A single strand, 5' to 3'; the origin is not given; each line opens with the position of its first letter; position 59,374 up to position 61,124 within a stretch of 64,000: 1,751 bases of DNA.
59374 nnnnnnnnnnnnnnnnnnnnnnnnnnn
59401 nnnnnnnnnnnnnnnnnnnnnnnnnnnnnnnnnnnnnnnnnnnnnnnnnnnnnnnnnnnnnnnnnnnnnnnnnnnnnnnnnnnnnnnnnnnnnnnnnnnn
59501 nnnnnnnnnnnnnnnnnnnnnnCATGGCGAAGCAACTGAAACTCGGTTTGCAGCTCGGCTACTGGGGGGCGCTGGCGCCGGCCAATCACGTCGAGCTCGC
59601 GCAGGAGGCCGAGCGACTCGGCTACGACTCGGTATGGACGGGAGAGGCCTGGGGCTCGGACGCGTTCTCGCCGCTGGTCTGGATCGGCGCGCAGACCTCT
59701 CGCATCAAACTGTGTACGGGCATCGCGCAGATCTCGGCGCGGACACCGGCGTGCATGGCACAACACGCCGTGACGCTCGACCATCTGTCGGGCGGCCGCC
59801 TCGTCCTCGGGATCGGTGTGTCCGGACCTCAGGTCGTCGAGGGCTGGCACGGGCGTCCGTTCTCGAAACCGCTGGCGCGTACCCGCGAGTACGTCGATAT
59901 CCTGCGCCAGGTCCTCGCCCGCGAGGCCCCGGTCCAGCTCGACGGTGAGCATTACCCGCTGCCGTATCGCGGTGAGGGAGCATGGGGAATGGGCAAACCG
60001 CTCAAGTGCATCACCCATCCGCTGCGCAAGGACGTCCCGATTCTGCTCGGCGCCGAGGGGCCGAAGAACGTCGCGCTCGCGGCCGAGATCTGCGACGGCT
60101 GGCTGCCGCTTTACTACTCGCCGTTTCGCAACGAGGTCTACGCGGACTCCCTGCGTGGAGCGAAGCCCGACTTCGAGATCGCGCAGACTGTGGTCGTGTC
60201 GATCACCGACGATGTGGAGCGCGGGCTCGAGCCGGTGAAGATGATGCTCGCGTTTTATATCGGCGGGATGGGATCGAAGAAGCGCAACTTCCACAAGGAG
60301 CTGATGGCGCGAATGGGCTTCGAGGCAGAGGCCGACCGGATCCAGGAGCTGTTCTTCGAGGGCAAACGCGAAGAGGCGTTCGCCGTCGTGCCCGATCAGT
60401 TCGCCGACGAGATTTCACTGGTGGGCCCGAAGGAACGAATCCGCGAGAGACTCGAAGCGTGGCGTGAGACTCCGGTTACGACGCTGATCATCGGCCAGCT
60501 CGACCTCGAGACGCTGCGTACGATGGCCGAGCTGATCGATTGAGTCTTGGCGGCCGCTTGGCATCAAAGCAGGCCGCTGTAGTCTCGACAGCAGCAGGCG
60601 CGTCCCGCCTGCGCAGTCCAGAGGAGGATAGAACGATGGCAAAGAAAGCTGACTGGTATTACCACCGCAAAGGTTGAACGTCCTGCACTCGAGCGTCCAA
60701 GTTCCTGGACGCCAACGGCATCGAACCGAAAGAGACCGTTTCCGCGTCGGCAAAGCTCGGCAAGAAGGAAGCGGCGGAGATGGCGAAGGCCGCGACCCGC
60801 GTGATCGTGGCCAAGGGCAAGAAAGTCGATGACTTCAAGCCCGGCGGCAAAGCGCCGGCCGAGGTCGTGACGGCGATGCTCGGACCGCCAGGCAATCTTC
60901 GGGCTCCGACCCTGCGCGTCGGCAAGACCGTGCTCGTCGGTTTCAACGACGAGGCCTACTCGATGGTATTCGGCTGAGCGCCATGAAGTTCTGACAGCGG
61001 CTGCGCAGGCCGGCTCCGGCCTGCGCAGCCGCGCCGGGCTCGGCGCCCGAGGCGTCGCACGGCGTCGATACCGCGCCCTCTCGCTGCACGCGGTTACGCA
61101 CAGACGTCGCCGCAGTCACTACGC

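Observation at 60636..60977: Putative selenoprotein: Spx/ArsC-family thioredoxin-fold protein with UGA at the first CxxC cysteine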

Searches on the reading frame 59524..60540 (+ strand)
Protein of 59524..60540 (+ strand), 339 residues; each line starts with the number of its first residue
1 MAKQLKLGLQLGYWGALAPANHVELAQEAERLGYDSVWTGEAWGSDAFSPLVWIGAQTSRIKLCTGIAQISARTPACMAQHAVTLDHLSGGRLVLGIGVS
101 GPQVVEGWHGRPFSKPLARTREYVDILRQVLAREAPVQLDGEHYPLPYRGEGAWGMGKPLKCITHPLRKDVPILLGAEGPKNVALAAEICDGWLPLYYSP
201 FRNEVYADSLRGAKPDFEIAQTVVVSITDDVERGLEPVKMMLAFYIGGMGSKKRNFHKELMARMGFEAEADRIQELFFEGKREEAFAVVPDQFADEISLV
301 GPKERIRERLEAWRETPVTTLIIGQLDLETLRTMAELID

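Call 41: find_encoding_contigs(protein=window:59524-60540:+, flank=10000, max_places=3)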
Protein window:59524-60540:+ (339 aa): 23 contigs read that carry it; 3 places shown.
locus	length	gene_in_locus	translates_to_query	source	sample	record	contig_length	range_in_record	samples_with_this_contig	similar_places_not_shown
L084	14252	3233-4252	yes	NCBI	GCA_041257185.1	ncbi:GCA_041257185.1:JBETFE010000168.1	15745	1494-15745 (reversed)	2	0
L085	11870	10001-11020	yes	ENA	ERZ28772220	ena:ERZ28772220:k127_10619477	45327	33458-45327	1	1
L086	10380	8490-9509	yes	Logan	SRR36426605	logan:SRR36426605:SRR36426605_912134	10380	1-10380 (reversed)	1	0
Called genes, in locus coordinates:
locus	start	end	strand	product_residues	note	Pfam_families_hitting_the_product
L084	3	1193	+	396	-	?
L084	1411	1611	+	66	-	-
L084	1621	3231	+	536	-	PF00501:AMP-binding, PF13193:AMP-binding_C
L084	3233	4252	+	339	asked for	PF00296:Bac_luciferase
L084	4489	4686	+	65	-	-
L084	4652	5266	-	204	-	-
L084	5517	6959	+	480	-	PF01464:SLT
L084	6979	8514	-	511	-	PF13598:DUF4139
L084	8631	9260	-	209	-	PF00293:NUDIX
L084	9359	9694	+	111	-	-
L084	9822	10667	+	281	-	PF00106:adh_short, PF01370:Epimerase (weak), PF08659:KR, PF13561:adh_short_C2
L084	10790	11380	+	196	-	-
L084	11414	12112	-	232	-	PF09335:VTT_dom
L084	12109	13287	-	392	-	PF07690:MFS_1, PF12832:MFS_1_like (weak), PF07690:MFS_1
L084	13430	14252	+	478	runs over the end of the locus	PF00171:Aldedh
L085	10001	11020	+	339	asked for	PF00296:Bac_luciferase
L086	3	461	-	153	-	?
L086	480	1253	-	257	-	-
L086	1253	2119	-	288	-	PF01144:CoA_trans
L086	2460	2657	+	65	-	PF04024:PspC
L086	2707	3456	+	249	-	PF00106:adh_short, PF08659:KR, PF23441:SDR (weak), PF13561:adh_short_C2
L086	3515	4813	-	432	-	PF00108:Thiolase_N, PF02803:Thiolase_C, PF22691:Thiolase_C_1 (faint)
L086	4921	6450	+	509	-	PF00501:AMP-binding, PF13193:AMP-binding_C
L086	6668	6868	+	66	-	-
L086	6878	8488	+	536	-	PF00501:AMP-binding, PF13193:AMP-binding_C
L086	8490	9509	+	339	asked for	PF00296:Bac_luciferase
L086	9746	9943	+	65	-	-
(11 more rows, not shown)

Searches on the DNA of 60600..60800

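Call 50: search_rna_families(source=window, start=60600, end=60800, threshold=evalue, max_evalue=10)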
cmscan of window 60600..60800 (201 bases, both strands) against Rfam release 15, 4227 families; matches with E-value up to 10: 1.
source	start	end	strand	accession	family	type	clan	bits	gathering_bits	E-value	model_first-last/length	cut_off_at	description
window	60748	60800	+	RF01953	SOX2OT_exon3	Gene; lncRNA;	-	8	70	1.5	1-64/276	3'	SOX2 overlapping transcript exon 3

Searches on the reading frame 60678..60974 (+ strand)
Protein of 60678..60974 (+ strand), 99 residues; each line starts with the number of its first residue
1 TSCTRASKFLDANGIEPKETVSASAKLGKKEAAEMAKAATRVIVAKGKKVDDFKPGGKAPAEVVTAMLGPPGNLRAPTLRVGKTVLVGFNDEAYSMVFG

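Call 69: search_protein_representatives(protein=window:60678-60974:+)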
Query: 99 residues. Proteins with E-value up to 0.001 (for the whole library): 495; up to 1e-10: 73; up to 1e-30: 0. The best 150 are listed.
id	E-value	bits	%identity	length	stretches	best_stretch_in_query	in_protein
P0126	6.7e-25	103.4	62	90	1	11-96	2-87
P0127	1.7e-22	95.7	56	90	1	11-99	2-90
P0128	7.3e-20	87.3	47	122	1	1-98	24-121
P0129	1.6e-18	82.9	69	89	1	10-81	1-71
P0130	2.5e-18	82.3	61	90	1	10-78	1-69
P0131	3.9e-18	81.7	54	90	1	11-95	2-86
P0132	4.5e-18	81.5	75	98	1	21-80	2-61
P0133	5.5e-18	81.3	51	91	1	10-96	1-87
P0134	1.4e-17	79.9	48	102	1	2-99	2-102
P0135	3.0e-17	78.9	48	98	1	2-91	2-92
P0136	4.6e-17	78.3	48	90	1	11-99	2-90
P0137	5.0e-17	78.2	49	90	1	11-96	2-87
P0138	6.3e-17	77.9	56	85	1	18-99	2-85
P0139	1.5e-16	76.7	45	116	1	2-99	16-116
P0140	2.6e-16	75.9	41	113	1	2-99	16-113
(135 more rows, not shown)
